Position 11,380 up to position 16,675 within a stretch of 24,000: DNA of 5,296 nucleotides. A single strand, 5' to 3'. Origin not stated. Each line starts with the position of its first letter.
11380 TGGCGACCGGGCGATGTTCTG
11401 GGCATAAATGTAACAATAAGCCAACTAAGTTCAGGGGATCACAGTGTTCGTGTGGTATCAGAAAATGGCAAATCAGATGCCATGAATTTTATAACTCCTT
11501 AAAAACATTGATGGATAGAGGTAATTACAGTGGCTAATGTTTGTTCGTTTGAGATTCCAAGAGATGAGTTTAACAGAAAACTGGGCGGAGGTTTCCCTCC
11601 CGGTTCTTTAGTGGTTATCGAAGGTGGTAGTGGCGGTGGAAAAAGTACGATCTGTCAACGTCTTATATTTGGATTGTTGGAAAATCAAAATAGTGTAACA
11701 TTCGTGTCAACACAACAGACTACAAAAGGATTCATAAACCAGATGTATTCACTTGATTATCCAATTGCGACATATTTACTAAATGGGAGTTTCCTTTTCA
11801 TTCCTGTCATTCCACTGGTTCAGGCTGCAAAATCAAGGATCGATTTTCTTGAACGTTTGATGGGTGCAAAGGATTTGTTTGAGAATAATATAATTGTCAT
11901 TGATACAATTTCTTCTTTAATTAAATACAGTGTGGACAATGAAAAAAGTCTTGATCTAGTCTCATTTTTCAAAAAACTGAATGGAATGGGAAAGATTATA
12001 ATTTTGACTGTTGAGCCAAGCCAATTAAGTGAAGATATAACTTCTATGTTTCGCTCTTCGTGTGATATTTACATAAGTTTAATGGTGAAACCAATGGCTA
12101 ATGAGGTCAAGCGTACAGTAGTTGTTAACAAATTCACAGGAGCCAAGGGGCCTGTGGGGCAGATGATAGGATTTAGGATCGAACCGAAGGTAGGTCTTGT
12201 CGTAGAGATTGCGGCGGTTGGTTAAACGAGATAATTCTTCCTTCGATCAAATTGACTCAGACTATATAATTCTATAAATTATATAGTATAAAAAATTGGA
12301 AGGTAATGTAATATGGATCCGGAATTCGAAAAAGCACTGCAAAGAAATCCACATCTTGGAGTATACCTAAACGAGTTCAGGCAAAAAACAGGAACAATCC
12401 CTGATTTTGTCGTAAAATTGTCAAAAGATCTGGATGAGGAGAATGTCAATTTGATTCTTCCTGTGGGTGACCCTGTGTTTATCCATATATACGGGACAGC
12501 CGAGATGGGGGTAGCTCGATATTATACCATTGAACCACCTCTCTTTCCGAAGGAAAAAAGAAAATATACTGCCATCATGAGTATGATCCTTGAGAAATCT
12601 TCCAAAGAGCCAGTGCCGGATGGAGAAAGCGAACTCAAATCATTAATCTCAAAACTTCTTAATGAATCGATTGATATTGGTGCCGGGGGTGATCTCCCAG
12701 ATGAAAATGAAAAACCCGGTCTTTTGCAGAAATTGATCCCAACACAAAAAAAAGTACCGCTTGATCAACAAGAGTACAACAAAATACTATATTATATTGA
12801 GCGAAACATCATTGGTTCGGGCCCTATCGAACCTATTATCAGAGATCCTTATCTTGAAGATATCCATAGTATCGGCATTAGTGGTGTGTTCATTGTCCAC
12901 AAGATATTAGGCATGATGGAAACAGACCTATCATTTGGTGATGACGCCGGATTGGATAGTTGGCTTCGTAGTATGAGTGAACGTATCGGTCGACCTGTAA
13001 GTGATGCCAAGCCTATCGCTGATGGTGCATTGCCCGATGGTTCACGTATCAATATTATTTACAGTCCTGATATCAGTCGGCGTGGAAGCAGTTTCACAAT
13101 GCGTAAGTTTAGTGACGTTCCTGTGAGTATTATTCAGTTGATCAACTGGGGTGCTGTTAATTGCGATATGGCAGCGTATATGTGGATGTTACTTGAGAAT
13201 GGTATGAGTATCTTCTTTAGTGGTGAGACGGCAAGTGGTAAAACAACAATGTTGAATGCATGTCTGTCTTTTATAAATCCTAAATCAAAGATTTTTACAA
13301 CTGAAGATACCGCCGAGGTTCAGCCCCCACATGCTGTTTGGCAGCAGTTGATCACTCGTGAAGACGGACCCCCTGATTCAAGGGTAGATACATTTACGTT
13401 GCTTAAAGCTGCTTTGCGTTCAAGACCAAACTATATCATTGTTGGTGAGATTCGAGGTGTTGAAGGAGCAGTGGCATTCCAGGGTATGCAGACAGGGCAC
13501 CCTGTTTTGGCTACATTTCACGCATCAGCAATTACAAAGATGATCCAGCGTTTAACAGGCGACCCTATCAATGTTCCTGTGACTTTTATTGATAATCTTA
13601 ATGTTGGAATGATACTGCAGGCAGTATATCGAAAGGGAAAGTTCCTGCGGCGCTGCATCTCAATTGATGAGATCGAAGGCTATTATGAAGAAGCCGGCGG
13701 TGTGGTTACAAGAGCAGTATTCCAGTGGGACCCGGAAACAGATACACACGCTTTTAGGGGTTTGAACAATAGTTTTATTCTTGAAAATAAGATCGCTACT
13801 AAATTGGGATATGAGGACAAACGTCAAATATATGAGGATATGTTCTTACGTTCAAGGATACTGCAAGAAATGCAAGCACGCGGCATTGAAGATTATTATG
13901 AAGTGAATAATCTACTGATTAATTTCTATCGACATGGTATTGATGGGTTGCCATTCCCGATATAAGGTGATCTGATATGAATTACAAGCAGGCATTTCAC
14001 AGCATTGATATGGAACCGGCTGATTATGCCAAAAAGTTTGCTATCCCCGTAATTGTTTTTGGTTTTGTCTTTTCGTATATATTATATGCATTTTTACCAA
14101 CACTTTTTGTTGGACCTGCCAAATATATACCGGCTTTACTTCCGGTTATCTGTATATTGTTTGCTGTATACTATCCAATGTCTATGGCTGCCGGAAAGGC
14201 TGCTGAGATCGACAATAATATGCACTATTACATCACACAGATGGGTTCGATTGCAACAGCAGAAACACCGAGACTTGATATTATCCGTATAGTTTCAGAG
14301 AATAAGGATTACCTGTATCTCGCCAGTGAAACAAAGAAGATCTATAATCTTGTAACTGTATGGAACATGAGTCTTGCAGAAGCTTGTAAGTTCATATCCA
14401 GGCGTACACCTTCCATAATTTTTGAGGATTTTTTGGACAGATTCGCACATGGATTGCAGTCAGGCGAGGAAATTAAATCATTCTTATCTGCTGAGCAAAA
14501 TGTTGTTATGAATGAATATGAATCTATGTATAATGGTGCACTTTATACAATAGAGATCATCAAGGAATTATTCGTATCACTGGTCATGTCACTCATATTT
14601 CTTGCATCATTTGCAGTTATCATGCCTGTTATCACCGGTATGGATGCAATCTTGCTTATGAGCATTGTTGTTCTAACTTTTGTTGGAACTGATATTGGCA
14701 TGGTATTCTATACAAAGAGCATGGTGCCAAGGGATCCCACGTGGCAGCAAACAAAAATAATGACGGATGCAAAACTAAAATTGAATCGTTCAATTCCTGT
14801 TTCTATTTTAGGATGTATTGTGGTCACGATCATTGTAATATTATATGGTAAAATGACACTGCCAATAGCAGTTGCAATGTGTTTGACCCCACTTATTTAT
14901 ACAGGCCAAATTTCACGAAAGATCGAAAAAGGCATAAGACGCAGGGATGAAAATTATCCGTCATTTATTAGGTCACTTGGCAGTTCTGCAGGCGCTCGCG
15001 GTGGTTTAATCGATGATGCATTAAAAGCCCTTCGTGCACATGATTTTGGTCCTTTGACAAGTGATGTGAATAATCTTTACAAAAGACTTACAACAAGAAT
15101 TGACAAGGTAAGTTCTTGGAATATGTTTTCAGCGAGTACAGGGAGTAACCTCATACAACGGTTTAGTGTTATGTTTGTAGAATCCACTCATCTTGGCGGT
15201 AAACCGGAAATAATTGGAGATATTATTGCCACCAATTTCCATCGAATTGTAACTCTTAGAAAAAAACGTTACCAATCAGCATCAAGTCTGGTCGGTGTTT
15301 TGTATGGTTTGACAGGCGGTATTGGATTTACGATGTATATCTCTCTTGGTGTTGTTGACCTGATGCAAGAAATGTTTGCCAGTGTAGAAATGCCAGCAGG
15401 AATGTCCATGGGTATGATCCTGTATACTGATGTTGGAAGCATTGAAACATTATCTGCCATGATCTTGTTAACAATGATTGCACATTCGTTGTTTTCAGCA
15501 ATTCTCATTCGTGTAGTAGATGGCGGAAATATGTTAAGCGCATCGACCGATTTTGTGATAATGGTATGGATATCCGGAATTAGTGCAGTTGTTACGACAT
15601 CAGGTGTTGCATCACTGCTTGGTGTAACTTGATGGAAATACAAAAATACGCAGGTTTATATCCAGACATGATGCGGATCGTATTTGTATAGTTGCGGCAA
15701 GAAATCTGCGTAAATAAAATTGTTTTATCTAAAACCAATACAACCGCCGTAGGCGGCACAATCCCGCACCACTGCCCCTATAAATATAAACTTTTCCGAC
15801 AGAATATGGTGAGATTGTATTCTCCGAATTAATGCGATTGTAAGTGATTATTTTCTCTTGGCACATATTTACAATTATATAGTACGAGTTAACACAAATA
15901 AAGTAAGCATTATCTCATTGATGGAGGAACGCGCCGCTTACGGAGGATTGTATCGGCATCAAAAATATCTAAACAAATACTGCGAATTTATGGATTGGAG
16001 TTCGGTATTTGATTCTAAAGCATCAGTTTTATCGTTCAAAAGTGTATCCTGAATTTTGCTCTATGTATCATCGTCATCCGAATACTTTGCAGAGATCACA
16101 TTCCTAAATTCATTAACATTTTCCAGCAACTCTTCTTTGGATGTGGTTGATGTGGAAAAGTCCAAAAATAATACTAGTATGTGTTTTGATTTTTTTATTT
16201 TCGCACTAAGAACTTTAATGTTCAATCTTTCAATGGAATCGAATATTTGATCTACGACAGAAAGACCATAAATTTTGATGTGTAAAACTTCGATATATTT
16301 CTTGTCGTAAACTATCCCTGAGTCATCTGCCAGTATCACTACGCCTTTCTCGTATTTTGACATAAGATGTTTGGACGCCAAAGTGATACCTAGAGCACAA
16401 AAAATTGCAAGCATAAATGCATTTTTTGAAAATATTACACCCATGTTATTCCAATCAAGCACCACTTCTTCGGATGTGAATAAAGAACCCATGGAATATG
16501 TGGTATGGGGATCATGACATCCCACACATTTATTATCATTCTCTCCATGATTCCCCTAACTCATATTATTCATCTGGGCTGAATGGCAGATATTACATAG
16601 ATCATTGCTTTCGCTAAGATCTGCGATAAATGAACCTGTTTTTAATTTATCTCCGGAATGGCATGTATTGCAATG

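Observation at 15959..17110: A multihaem cytochrome gene hidden behind two in-frame TAG codons: candidate pyrrolysine or read-through gene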

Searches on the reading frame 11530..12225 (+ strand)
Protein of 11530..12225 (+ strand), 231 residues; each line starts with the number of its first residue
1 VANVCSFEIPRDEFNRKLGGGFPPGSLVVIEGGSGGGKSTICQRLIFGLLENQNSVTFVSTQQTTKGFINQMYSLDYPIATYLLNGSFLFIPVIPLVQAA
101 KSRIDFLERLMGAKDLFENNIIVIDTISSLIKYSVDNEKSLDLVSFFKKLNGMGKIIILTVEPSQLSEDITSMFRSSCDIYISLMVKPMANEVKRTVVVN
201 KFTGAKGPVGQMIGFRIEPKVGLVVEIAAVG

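Call 5: search_protein_families(library=pfam, proteins=[window:11530-12225:+])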
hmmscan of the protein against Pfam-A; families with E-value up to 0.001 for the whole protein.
window:11530-12225:+ (231 aa): 3 families
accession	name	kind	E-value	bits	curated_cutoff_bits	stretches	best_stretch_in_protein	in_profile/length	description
PF06745.19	ATPase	-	4.8e-18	65.8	26.6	1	13-221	7-222/231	KaiC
PF05729.18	NACHT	-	0.00076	19.8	26.7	0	27-201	2-163/167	NACHT domain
PF20720.3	nSTAND3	-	0.00096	19.3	27.2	0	27-64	19-56/155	Novel STAND NTPase 3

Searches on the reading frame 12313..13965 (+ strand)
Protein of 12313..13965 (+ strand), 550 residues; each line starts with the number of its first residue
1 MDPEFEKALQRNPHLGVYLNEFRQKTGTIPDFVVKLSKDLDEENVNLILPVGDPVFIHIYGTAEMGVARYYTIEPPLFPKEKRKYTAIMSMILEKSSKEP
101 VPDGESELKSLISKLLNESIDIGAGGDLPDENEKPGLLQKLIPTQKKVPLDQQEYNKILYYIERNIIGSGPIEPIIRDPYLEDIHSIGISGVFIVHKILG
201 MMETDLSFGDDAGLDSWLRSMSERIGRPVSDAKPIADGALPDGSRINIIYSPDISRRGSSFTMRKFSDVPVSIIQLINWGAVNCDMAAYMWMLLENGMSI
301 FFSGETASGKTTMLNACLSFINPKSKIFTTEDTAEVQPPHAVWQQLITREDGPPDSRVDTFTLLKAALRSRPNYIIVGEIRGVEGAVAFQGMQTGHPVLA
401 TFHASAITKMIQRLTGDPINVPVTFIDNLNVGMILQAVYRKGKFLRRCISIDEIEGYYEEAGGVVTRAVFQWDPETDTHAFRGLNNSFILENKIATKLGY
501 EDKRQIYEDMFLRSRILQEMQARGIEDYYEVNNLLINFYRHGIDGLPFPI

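Call 5: search_protein_families(library=pfam, proteins=[window:12313-13965:+])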
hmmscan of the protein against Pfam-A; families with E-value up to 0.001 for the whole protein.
window:12313-13965:+ (550 aa): 2 families
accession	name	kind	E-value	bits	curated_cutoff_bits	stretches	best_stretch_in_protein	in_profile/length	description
PF00437.27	T2SSE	-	6.4e-37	127.5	24.9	1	169-415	5-256/370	Type II/IV secretion system protein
PF13555.12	AAA_29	-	5.9e-05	23.2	27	1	274-327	4-52/61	P-loop containing region of AAA domain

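Call 39: find_encoding_contigs(protein=window:12313-13965:+, flank=6000, max_places=10)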
Protein window:12313-13965:+ (550 aa): 1 contig read that carries it; 1 place shown.
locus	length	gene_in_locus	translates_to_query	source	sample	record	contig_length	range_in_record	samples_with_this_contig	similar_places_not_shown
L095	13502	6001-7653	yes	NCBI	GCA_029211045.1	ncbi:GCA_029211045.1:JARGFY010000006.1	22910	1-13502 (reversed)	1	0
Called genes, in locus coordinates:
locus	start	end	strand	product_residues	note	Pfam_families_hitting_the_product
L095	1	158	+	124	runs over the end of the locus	PF00072:Response_reg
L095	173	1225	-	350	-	PF02475:TRM5-TYW2_MTfase (weak), PF02390:Methyltransf_4 (weak), PF09445:Methyltransf_15, PF13649:Methyltransf_25 (weak), PF13847:Methyltransf_31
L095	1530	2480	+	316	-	PF14522:Cytochrome_C7 (faint), PF14537:Cytochrom_c3_2 (weak)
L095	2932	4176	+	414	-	PF05377:FlaC_arch, PF04659:Arch_fla_DE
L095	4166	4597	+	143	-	PF01917:Flagellin_arch-type (weak)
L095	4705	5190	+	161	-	PF01917:Flagellin_arch-type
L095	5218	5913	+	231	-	PF06745:ATPase, PF23442:DUF7125 (faint)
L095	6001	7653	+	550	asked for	PF00437:T2SSE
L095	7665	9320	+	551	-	PF00482:T2SSF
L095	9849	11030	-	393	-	PF00155:Aminotran_1_2, PF00266:Aminotran_5 (weak), PF01041:DegT_DnrJ_EryC1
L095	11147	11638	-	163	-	PF13404:HTH_AsnC-type (weak), PF13412:HTH_24, PF01037:AsnC_trans_reg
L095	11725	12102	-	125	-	PF01201:Ribosomal_S8e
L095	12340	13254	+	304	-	PF23023:Anti-Pycsar_Apyc1, PF00753:Lactamase_B, PF13691:Lactamase_B_4 (faint), PF12706:Lactamase_B_2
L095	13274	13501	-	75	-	?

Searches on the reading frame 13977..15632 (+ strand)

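Call 5: search_protein_families(library=pfam, proteins=[window:13977-15632:+])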
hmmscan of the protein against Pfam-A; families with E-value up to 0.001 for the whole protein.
window:13977-15632:+ (551 aa): 1 family
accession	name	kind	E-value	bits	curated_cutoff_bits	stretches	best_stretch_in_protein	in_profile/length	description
PF00482.28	T2SSF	-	6.6e-16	58.9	25.2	1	86-211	2-122/125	Type II secretion system (T2SS), protein F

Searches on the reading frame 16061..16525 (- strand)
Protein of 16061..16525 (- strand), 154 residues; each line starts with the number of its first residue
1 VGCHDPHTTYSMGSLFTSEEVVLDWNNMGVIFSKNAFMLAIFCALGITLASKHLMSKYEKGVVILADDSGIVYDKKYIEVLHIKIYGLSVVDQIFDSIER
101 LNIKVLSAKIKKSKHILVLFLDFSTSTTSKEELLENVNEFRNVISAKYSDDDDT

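Call 38: find_encoding_contigs(protein=window:16061-16525:-, flank=4000, max_places=10)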
Protein window:16061-16525:- (154 aa): no gene with exactly this product is on record in the collection.
